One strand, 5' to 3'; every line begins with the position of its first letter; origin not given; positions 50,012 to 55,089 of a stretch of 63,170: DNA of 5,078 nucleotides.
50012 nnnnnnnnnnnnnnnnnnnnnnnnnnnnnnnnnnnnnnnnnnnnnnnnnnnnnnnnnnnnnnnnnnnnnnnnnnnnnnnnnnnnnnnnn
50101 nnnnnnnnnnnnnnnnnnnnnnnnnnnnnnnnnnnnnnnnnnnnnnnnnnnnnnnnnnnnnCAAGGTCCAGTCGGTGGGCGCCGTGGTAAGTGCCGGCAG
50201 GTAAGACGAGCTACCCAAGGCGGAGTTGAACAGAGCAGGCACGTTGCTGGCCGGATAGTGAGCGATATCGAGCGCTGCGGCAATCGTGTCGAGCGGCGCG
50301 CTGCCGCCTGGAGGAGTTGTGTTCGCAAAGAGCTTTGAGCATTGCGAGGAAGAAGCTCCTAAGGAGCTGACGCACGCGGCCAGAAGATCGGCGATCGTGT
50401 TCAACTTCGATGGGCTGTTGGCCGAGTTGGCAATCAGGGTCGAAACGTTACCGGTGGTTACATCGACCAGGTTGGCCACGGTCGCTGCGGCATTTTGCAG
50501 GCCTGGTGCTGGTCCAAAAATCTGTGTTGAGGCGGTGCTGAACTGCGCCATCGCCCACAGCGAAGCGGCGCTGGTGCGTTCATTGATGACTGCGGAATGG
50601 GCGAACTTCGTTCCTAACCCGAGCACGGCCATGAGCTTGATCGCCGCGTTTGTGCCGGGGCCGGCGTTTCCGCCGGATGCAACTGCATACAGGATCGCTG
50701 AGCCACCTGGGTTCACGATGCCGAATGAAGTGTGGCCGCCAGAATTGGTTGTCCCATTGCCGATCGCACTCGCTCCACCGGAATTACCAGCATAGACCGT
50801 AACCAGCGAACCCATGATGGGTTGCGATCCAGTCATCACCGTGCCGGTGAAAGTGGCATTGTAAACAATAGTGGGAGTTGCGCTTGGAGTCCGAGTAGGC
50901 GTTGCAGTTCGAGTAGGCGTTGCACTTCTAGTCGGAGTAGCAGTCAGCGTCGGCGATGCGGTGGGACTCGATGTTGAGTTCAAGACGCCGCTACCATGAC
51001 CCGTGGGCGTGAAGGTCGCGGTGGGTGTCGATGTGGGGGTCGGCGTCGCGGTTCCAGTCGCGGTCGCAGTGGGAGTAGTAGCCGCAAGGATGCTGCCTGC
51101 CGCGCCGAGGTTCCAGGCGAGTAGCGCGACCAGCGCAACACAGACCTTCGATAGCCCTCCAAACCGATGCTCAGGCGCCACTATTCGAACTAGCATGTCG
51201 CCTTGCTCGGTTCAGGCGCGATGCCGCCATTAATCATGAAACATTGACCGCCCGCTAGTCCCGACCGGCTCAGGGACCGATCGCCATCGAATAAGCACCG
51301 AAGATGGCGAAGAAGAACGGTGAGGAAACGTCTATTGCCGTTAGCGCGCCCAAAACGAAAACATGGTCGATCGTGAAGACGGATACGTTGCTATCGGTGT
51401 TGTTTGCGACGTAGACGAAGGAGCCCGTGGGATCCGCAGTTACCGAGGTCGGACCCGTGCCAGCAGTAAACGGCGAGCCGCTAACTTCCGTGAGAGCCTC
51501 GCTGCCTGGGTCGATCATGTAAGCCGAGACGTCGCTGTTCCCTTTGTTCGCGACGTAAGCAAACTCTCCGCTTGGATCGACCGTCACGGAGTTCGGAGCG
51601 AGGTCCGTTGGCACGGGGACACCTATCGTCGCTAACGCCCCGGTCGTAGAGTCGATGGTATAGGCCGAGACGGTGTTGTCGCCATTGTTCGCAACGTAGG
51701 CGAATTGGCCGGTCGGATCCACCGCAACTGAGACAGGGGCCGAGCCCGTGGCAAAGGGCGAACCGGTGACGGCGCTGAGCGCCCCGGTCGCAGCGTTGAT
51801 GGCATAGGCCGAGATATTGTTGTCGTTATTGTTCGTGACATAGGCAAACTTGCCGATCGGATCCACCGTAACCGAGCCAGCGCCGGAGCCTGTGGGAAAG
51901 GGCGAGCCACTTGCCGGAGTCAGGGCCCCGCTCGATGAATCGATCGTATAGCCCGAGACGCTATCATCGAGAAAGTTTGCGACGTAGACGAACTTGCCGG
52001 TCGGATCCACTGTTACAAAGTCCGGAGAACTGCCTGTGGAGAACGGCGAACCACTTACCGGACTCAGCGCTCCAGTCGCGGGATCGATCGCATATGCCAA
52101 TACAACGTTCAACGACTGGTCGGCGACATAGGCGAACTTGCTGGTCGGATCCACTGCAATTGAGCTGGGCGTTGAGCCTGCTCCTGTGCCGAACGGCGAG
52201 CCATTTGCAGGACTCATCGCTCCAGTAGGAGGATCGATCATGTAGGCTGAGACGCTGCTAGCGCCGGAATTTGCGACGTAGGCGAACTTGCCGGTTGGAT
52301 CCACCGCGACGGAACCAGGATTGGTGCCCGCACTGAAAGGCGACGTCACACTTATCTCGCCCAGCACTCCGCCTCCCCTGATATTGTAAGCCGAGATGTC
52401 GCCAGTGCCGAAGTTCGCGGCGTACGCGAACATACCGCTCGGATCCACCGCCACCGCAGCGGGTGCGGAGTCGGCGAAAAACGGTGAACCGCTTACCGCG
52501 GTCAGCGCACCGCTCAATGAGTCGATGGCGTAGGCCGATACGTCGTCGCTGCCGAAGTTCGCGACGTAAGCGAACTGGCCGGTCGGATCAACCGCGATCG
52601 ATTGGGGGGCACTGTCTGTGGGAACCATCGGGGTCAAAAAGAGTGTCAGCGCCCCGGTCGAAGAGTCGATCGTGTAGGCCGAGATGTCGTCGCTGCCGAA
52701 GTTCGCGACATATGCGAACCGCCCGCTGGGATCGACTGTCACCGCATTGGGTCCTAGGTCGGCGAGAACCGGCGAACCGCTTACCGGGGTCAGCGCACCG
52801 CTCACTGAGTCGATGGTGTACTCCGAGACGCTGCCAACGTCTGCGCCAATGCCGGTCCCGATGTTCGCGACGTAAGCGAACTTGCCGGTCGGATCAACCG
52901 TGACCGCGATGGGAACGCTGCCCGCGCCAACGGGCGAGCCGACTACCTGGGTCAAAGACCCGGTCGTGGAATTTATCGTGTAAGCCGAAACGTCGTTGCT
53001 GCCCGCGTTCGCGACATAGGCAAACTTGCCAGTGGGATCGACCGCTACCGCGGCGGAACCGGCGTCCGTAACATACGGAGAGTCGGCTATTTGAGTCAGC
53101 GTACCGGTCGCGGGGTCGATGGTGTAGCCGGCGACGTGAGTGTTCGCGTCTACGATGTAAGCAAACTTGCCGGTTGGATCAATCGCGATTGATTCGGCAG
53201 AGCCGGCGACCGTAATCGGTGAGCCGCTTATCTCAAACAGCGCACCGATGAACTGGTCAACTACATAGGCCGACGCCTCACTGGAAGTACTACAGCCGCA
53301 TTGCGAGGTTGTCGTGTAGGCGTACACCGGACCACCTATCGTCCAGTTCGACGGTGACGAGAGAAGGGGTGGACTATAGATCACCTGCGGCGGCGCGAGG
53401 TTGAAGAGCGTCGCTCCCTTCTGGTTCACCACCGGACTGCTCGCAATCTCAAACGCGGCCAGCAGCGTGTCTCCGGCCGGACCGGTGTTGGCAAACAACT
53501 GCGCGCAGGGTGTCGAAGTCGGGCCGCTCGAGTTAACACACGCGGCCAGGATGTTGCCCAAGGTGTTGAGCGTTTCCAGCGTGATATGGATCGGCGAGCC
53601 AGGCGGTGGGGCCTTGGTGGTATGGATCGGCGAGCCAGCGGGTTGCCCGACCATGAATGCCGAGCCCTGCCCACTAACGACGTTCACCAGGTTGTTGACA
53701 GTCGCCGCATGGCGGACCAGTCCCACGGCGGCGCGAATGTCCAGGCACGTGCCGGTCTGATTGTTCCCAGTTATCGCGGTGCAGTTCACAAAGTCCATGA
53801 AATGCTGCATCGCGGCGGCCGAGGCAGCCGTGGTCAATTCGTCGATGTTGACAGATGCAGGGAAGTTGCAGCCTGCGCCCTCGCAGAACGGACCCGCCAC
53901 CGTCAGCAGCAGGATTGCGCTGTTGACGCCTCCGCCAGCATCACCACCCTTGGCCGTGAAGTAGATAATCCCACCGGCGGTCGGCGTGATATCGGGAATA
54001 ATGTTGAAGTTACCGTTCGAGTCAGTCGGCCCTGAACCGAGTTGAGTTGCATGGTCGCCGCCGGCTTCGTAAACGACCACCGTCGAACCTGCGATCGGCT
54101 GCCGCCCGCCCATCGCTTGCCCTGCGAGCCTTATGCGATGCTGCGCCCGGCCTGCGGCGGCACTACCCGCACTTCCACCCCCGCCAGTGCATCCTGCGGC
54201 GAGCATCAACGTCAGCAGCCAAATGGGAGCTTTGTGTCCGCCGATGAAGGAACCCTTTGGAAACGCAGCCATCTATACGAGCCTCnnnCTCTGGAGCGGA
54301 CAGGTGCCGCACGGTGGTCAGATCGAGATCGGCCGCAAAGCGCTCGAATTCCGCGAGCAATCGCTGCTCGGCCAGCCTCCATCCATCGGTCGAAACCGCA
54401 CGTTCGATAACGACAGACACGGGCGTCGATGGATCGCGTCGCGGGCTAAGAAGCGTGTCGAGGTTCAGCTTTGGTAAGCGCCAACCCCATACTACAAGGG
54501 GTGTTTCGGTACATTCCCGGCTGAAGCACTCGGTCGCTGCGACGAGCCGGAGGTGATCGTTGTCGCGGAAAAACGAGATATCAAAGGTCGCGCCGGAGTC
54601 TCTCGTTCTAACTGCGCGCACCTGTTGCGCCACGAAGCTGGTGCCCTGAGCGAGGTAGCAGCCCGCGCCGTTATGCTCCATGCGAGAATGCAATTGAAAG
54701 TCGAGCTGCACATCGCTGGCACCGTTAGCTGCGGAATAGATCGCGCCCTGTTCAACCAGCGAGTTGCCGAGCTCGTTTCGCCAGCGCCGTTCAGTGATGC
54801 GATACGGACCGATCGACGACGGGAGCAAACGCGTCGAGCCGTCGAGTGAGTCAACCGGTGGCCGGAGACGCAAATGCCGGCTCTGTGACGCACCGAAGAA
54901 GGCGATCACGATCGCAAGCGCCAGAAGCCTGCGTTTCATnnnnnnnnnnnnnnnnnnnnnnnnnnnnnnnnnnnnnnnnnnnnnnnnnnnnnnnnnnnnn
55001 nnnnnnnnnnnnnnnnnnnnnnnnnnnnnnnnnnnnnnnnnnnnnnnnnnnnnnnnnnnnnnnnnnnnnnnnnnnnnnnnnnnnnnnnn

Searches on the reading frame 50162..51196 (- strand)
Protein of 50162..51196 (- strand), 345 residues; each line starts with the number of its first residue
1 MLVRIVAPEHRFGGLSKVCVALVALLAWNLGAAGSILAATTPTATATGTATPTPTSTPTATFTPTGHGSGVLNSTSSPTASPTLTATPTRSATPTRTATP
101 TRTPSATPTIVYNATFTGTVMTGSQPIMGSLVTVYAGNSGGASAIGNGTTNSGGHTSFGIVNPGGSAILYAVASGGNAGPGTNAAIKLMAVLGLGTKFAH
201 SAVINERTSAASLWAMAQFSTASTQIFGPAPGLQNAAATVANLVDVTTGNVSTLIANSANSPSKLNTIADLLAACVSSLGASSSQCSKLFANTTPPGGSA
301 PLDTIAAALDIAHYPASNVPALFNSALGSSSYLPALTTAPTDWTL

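Call 54: search_solved_structures(query=window:50162-51196:-, max_evalue=1)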
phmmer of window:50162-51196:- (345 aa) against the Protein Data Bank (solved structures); distinct sequences matched with E-value up to 1: 2.
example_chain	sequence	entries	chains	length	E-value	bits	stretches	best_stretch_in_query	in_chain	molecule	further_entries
8zvk_A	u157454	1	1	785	9.8e-08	35.1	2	40-120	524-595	AaBgIC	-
8yns_N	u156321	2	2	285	0.083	15.6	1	109-178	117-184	Glue molecule 4-9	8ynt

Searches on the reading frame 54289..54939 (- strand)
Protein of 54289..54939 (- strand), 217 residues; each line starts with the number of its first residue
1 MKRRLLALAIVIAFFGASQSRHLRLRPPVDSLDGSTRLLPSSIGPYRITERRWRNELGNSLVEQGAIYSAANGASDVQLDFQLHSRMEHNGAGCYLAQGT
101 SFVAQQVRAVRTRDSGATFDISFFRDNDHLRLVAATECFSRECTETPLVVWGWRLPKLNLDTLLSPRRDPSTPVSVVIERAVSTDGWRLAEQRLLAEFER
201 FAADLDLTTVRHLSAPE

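Call 3: search_protein_families(library=ncbifam, proteins=[window:54289-54939:-], max_evalue=1)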
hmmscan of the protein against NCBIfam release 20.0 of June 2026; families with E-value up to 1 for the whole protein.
seq(217 aa): 0 families

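Call 4: search_protein_families(library=pfam, proteins=[window:54289-54939:-], max_evalue=1)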
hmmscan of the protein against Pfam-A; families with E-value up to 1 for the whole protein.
seq(217 aa): 1 family
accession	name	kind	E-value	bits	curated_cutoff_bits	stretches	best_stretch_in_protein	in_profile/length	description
PF24733.1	DUF7684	-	0.22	11.7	26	1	51-75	32-56/135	Domain of unknown function (DUF7684)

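Call 48: predict_structure(alignment_id=A3)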
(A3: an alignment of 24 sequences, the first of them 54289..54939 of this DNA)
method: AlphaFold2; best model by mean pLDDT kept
length: 217 residues; sequences in the alignment: 24
mean_pLDDT: 80.7   pTM: 0.72
mean pLDDT of the five models: 80.7, 80.6, 80.1, 78.0, 77.0
residues with pLDDT >= 90: 94; 70-90: 62; 50-70: 52; < 50: 9
segments of 3 or more residues with pLDDT < 50: 22-27
pLDDT, mean of each block of 10 residues (from residue 1): 81 71 48 68 95 73 87 92 70 85 94 93 93 93 75 54 64 86 88 95 93 77
secondary structure, 60 per line:
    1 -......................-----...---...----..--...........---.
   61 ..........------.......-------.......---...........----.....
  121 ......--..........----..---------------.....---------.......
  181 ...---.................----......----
elements in order: H2-23 E46-56 E60-70 E77-83 H91-97 E101-111 E116-126 E129-138 H160-164 E174-183 H187-203 H208-213

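Call 51: fold_search(model_id=the predicted structure, library=pdb)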
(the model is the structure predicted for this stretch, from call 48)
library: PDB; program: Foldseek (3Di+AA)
matches with E <= 10: 478; with E <= 0.001: 0
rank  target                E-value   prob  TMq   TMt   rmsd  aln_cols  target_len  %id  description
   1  6szw_C                3.7e-02  0.25  0.20  0.23  13.1       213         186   11  Asymmetric complex of Factor XII and kininogen with gC1qR/C1QBP/P32 is governed by allostery (released 2020-07-22)
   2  6xrb_B                4.1e-02  0.80  0.32  0.44   7.8       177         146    6  Crystal structure of SciW from Salmonella typhimurium (released 2020-12-30)
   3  9grx_0                4.3e-02  0.77  0.30  0.38   8.6       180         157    8  NDH-PSI-LHCI supercomplex from S. oleracea (released 2025-02-12)
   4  6e8a_A                5.1e-02  0.93  0.31  0.42   5.8       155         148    8  Crystal structure of DcrB from Salmonella enterica at 1.92 Angstroms resolution (released 2018-10-31)
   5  7wff_f                6.1e-02  0.54  0.27  0.35   8.8       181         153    8  Subcomplexes B,M and L in the Cylic electron transfer supercomplex NDH-PSI from Arabidopsis (released 2022-03-16)
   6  6xrr_D                6.8e-02  0.82  0.35  0.48   7.4       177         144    6  Structure of SciW bound to the Rhs1 Transmembrane Domain from Salmonella typhimurium (released 2020-12-30)
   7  6e8a_B                8.0e-02  0.89  0.31  0.42   7.0       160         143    7  Crystal structure of DcrB from Salmonella enterica at 1.92 Angstroms resolution (released 2018-10-31)
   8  4cij_A                1.1e-01  0.16  0.20  0.17  16.1       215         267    7  Structure of Rolling Circle Replication Initiator Protein from Geobacillus stearothermophilus. (released 2014-12-24)
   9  8ies                  1.1e-01  0.13  0.16  0.04  18.8       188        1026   11  Cryo-EM structure of ATP13A2 in the E1P-ADP state (released 2023-12-20)
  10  2dc4_A                1.1e-01  0.11  0.14  0.17  16.7       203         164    6  Structure of PH1012 protein from Pyrococcus Horikoshii OT3 (released 2006-06-28)
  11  1yem_B                1.1e-01  0.11  0.14  0.17  16.0       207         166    6  Conserved hypothetical protein Pfu-838710-001 from Pyrococcus furiosus (released 2005-01-11)
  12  1v2b_A                1.1e-01  0.33  0.25  0.32   8.5       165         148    7  Crystal Structure of PsbP Protein in the Oxygen-Evolving Complex of Photosystem II from Higher Plants (released 2004-05-18)
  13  6wnd_A                1.1e-01  0.28  0.22  0.18   8.4       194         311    7  Structure of the Rieske non-heme iron oxygenase GxtA with dideoxysaxitoxin bound (released 2020-06-17)
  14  4cij_C                1.1e-01  0.15  0.19  0.17  16.1       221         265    8  Structure of Rolling Circle Replication Initiator Protein from Geobacillus stearothermophilus. (released 2014-12-24)
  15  6xrr_A                1.2e-01  0.47  0.27  0.37  11.9       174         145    7  Structure of SciW bound to the Rhs1 Transmembrane Domain from Salmonella typhimurium (released 2020-12-30)
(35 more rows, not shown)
